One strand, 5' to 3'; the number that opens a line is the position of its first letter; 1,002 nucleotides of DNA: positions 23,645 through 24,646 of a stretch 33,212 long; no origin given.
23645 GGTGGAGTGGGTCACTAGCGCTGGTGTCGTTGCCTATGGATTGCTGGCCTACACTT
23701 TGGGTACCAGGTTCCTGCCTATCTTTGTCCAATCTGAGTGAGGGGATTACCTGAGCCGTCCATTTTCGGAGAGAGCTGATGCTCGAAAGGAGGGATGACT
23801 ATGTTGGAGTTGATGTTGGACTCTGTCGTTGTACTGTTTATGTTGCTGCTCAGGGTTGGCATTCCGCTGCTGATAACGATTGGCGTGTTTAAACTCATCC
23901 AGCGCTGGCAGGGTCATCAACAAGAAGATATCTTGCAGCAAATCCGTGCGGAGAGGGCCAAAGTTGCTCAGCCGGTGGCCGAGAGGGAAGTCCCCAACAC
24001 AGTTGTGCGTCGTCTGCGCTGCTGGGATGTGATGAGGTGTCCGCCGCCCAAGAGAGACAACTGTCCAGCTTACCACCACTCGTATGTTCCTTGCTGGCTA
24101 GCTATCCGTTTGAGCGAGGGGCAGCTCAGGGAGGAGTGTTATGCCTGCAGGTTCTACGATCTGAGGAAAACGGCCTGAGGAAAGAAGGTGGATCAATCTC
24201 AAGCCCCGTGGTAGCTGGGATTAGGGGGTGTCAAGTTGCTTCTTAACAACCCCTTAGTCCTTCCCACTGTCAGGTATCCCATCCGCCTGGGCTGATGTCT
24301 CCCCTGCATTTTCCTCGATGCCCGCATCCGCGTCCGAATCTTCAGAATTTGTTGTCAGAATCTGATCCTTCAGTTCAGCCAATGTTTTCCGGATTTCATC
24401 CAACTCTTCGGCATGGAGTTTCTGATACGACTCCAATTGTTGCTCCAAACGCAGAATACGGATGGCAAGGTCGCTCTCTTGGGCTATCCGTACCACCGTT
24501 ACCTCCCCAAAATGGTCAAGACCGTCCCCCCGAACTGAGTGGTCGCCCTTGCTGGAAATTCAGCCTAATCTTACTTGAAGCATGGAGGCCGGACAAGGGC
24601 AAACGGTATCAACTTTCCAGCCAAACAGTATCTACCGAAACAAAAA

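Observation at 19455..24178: Decahaem cytochrome / NrfC / NrfD module bracketed by three paralogous small membrane proteins with a conserved Cys-rich tail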

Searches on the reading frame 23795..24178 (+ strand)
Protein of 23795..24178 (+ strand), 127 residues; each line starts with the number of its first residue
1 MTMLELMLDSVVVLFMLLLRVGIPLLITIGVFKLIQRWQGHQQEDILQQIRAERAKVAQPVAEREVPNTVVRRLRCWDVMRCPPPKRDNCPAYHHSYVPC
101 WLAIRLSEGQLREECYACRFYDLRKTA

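Call 3: search_protein_families(library=pfam, proteins=[window:23795-24178:+], max_evalue=1)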
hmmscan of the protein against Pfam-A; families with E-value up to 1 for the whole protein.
window:23795-24178:+ (127 aa): 0 families

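Call 4: search_protein_families(library=ncbifam, proteins=[window:23795-24178:+], max_evalue=1)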
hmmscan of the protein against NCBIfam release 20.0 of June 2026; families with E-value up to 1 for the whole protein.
window:23795-24178:+ (127 aa): 1 family
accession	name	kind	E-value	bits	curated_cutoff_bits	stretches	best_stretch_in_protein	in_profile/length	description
NF045718.1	two_CW_domain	domain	0.91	10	35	0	75-102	2-47/80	two-CW domain-containing protein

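Call 9: find_homologous_proteins(query=window:23795-24178:+, max_evalue=0.01)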
Query window:23795-24178:+ (127 aa): 1 proteins with E <= 0.01 among 11 candidates.
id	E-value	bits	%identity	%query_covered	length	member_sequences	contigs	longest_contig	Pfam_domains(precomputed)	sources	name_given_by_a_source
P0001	5.6e-79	280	99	98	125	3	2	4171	-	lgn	-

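Call 13: find_encoding_contigs(protein=P0001, flank=10000)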
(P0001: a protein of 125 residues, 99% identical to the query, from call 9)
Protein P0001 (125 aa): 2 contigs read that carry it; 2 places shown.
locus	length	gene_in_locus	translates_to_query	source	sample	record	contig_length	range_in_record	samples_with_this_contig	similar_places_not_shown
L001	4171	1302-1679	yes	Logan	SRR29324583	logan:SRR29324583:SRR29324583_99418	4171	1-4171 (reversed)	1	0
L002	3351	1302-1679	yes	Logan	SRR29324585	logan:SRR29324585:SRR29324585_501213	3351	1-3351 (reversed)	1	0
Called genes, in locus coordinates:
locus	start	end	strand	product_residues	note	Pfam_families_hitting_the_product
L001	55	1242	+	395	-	PF03916:NrfD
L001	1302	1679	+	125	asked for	-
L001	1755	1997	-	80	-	-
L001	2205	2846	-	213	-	PF00072:Response_reg, PF00196:GerE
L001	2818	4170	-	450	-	?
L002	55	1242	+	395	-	PF03916:NrfD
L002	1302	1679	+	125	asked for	-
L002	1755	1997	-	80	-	-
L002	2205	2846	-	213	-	PF00072:Response_reg, PF00196:GerE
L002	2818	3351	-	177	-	?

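Call 20: search_protein_representatives(alignment_id=A2)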
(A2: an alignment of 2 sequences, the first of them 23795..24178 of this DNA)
Query: 2 sequences, 134 profile positions. Proteins with E-value up to 0.001 (for the whole library): 212; up to 1e-10: 45; up to 1e-30: 2. The best 150 are listed.
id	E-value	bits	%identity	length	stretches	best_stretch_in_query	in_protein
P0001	1.1e-67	242.4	-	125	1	3-134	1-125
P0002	1.2e-55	203.4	-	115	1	6-134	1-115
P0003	7.1e-24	100.6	-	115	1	6-134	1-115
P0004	9.5e-23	96.9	-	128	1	7-134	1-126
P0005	2.2e-19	86.1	-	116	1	6-129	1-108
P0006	1.5e-18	83.4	-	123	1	7-131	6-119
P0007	4.3e-16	75.4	-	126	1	6-127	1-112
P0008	1.3e-15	73.9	-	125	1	5-128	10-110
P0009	1.4e-15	73.7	-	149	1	8-128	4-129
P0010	2.1e-15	73.2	-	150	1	7-132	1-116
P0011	6.7e-15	71.5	-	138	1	10-128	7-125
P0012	1.6e-14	70.3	-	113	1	7-133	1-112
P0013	2.6e-14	69.6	-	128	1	5-129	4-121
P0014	4.1e-14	69.0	-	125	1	13-130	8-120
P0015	5.9e-14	68.5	-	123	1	9-129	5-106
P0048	5.2e-10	55.7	-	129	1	10-129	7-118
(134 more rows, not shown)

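Call 23: search_protein_families(library=ncbifam, alignment_id=A3, max_evalue=0.01)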
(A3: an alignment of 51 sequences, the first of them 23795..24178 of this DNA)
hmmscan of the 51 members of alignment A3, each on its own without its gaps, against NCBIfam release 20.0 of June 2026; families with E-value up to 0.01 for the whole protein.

A. member 1, window:23795-24178:+ (127 aa): 0 families

B. families by the number of members that match (of 51 scanned): 0 families

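Call 24: search_protein_families(library=pfam, alignment_id=A3, max_evalue=0.01)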
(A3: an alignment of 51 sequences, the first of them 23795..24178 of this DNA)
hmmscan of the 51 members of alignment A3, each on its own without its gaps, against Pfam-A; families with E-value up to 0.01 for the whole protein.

A. member 1, window:23795-24178:+ (127 aa): 0 families

B. families by the number of members that match (of 51 scanned): 2 families
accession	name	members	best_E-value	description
PF03214.19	RGP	1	0.0073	Reversibly glycosylated polypeptide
PF09527.15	ATPase_gene1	1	0.0074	Putative F0F1-ATPase subunit Ca2+/Mg2+ transporter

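Call 25: find_homologous_proteins(query=A3, max_evalue=0.01)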
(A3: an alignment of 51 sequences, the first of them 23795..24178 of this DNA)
Query A3 (51 sequences) (127 aa, profile of the alignment): 5 proteins with E <= 0.01 among 4107 candidates.
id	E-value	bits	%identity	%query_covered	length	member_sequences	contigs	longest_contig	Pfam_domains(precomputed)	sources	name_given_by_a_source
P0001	2.9e-32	129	99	98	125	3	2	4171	-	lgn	-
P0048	6.8e-29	118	41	36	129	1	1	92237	-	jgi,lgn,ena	-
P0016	9.2e-29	118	30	89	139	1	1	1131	-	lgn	-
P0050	5.9e-28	115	41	36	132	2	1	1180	-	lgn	-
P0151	5.6e-27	112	27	89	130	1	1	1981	-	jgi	jgi:hypothetical protein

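Call 41: search_solved_structures(query=A3, max_evalue=10, show_alignments=2)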
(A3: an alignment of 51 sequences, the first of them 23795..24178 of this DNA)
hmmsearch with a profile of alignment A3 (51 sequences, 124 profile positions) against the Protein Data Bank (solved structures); distinct sequences matched with E-value up to 10: 18.
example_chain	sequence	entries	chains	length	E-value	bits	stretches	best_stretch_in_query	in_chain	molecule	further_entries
6fuf_A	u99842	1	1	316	0.35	13.8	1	8-52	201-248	Rhodopsin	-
9nyx_B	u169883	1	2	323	0.38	13.7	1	8-53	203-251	Rhodopsin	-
6fk6_A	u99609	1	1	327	0.39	13.7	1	8-53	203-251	Rhodopsin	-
6fkb_A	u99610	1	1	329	0.39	13.7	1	8-53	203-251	Rhodopsin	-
6qno_R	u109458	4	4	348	0.42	13.6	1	8-55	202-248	Rhodopsin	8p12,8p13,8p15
4a4m_A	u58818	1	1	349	0.42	13.6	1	8-55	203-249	RHODOPSIN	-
3c9m_A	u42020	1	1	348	0.44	13.5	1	8-53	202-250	Rhodopsin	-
2x72_A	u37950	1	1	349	0.44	13.5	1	8-53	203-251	RHODOPSIN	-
2j4y_A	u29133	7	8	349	0.44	13.5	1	8-53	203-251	RHODOPSIN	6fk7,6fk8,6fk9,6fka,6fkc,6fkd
5dys_A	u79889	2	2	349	0.44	13.5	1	8-53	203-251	Rhodopsin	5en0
1f88_A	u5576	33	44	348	0.44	13.5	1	8-53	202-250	RHODOPSIN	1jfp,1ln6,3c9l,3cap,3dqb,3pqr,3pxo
4bey_A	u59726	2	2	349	0.44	13.5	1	8-53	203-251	Rhodopsin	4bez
1gzm_A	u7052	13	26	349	0.44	13.5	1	8-53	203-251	RHODOPSIN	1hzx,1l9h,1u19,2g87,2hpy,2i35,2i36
2kjx_A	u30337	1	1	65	0.93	12.5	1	87-118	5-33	Jumping translocation breakpoint protein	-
4zwj_A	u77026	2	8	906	1.6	11.7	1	8-52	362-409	Chimera protein of human Rhodopsin, mouse S-arrestin, and T4 Endolysin | Endolysin,Rhodopsin,S-arrestin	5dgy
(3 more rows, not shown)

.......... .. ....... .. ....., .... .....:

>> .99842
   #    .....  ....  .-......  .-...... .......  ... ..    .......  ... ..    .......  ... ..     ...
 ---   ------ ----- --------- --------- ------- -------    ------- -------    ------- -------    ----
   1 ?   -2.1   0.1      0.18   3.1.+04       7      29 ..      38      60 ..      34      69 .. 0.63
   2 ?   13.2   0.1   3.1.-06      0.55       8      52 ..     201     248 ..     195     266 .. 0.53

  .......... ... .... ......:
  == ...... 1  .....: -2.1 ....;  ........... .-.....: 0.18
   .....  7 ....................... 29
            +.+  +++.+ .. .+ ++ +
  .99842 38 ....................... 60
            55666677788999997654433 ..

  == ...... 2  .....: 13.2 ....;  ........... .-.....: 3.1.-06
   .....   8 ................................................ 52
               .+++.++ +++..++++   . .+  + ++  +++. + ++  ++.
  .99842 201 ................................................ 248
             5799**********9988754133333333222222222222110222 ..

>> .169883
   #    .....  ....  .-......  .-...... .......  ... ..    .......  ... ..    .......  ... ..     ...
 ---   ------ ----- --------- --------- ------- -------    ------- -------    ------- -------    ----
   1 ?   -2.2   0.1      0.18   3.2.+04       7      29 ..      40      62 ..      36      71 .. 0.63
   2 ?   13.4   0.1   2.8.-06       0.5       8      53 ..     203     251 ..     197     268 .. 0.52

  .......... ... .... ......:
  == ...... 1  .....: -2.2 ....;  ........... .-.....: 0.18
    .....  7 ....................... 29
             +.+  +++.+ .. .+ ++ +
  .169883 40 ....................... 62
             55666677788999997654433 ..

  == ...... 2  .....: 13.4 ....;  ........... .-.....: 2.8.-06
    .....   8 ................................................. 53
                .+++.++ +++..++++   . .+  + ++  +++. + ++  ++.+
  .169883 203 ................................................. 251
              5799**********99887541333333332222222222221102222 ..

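Call 44: predict_structure(alignment_id=A3)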
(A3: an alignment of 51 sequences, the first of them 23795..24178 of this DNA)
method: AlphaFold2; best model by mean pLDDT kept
length: 127 residues; sequences in the alignment: 51
mean_pLDDT: 87.8   pTM: 0.43
mean pLDDT of the five models: 87.8, 87.6, 86.9, 86.2, 85.9
residues with pLDDT >= 90: 83; 70-90: 28; 50-70: 16; < 50: 0
segments of 3 or more residues with pLDDT < 50: none
pLDDT, mean of each block of 10 residues (from residue 1): 95 98 98 96 92 84 55 80 94 91 94 89 71
secondary structure, 60 per line:
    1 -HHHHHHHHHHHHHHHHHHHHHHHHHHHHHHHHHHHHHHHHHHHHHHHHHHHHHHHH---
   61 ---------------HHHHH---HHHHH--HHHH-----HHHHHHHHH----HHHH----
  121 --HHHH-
elements in order: H2-57 H76-80 H84-88 H91-94 H100-108 H113-116 H123-126

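Call 47: fold_search(model_id=the predicted structure, library=pdb)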
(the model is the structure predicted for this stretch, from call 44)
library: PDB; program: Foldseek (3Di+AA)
matches with E <= 10: 0; with E <= 0.001: 0
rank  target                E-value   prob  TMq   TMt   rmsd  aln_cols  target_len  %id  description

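Call 51: find_encoding_contigs(protein=P0048, flank=10000, max_places=3)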
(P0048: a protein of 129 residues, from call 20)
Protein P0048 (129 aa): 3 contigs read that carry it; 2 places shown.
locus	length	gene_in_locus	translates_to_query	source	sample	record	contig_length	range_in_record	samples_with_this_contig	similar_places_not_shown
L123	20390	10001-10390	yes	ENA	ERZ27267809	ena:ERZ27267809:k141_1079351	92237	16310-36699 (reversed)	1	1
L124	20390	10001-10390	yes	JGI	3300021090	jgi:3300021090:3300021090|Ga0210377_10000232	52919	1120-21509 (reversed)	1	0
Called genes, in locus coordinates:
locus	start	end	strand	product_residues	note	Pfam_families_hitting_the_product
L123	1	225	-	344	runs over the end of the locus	PF19300:BPD_transp_1_N, PF00528:BPD_transp_1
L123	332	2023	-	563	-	PF00496:SBP_bac_5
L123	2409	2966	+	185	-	PF01765:RRF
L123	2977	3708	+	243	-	PF01255:Prenyltransf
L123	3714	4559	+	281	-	PF01148:CTP_transf_1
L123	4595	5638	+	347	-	PF00316:FBPase, PF18913:FBPase_C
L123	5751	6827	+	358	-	PF01070:FMN_dh, PF00478:IMPDH (weak)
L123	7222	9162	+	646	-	PF07730:HisKA_3, PF02518:HATPase_c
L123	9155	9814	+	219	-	PF00072:Response_reg, PF00196:GerE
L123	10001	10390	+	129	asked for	-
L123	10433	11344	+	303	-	PF14537:Cytochrom_c3_2 (faint), PF22113:Mtrc-MtrF_II-IV_dom (faint), PF09699:Paired_CXXCH_1 (faint), PF14522:Cytochrome_C7 (faint), PF13435:Cytochrome_C554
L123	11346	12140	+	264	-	PF12838:Fer4_7 (weak), PF13237:Fer4_10 (weak), PF13247:Fer4_11, PF00037:Fer4 (weak), PF12797:Fer4_2 (weak), PF12837:Fer4_6, PF12838:Fer4_7, PF13187:Fer4_9 (weak), +3 more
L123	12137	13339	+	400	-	PF03916:NrfD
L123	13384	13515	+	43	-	-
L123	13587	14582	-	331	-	PF13379:NMT1_2 (weak), PF09084:NMT1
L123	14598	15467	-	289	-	PF13420:Acetyltransf_4 (faint), PF00583:Acetyltransf_1, PF13673:Acetyltransf_10, PF08445:FR47 (weak), PF13508:Acetyltransf_7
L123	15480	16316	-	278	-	PF00528:BPD_transp_1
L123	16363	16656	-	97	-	PF01910:Thiamine_BP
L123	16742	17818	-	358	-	-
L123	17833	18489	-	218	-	PF04263:TPK_catalytic, PF04265:TPK_B1_binding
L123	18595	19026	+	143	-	PF11799:IMS_C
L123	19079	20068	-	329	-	PF12911:OppC_N, PF00528:BPD_transp_1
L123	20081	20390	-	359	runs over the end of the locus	PF19300:BPD_transp_1_N, PF00528:BPD_transp_1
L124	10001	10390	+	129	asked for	-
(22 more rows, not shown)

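Call 57: list_cluster_members(proteins=[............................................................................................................, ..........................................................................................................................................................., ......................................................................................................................, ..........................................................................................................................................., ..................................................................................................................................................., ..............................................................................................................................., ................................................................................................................, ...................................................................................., window:23795-24178:+, window:19455-19802:+])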
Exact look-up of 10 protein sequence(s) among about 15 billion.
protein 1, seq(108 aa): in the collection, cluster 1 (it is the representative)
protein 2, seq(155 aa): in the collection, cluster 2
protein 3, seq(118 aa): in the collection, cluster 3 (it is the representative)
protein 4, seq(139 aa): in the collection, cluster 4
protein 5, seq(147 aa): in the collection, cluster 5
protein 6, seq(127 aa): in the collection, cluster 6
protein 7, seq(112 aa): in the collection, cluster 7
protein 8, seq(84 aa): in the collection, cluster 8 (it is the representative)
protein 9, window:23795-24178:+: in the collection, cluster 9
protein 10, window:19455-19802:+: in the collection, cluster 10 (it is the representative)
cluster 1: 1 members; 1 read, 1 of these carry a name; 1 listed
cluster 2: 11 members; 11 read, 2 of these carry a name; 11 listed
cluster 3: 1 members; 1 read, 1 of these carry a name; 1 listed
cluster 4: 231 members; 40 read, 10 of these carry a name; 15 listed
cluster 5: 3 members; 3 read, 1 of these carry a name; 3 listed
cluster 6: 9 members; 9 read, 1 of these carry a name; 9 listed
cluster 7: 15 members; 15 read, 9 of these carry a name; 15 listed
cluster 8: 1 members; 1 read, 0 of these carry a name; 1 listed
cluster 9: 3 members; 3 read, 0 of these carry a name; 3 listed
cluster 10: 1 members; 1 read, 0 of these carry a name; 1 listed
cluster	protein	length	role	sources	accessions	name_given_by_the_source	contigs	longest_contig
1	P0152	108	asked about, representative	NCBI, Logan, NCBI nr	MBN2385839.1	MAG: hypothetical protein JXB85_02385 [Anaerolineales bacterium] | hypothetical protein [Anaerolineales bacterium]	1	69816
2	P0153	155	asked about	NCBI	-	-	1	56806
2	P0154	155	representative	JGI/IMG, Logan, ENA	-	-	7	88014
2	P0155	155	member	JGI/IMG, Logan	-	hypothetical protein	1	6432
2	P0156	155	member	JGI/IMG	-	hypothetical protein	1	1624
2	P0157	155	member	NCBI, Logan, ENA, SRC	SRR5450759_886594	-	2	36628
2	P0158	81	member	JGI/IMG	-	-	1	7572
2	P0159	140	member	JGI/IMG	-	-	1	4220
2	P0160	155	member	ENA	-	-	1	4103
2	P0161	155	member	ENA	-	-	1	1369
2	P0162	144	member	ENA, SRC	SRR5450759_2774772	-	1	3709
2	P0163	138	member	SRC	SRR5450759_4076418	-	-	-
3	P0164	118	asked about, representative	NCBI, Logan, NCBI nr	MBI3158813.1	MAG: hypothetical protein HYZ26_04360 [Chloroflexi bacterium] | hypothetical protein [Chloroflexota bacterium]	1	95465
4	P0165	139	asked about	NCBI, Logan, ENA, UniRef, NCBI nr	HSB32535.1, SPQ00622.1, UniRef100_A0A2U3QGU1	MAG TPA: MerR family transcriptional regulator [Candidatus Sulfobium mesophilum] | Transcriptional regulator, MerR family n=1 Tax=Candidatus Sulfobium mesophilum ... | Transcriptional regulator, MerR family [Candidatus Sulfobium mesophilum]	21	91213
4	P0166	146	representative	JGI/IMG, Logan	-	-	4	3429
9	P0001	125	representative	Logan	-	-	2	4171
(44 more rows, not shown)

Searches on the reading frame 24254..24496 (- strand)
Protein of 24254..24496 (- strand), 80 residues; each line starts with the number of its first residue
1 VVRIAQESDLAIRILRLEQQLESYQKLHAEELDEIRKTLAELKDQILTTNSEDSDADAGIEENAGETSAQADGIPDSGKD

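Call 66: search_protein_families(library=pfam, proteins=[window:24254-24496:-], max_evalue=1)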
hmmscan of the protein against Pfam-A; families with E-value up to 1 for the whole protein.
window:24254-24496:- (80 aa): 5 families
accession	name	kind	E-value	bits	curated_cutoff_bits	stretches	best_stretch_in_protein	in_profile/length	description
PF10174.14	Cast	-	0.0044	15.8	29.1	1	14-72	452-510/766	RIM-binding protein of the cytomatrix active zone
PF11488.14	Lge1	-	0.012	16.2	25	1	12-53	4-46/71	Transcriptional regulatory protein LGE1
PF07989.16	Cnn_1N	-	0.018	15.6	28.5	1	9-52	18-58/74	Centrosomin N-terminal motif 1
PF09787.14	Golgin_A5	-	0.046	13.7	31.7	1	9-68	65-124/305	Golgin subfamily A member 5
PF20570.3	DUF6779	-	0.079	14.1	28.1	1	15-48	56-89/108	Domain of unknown function (DUF6779)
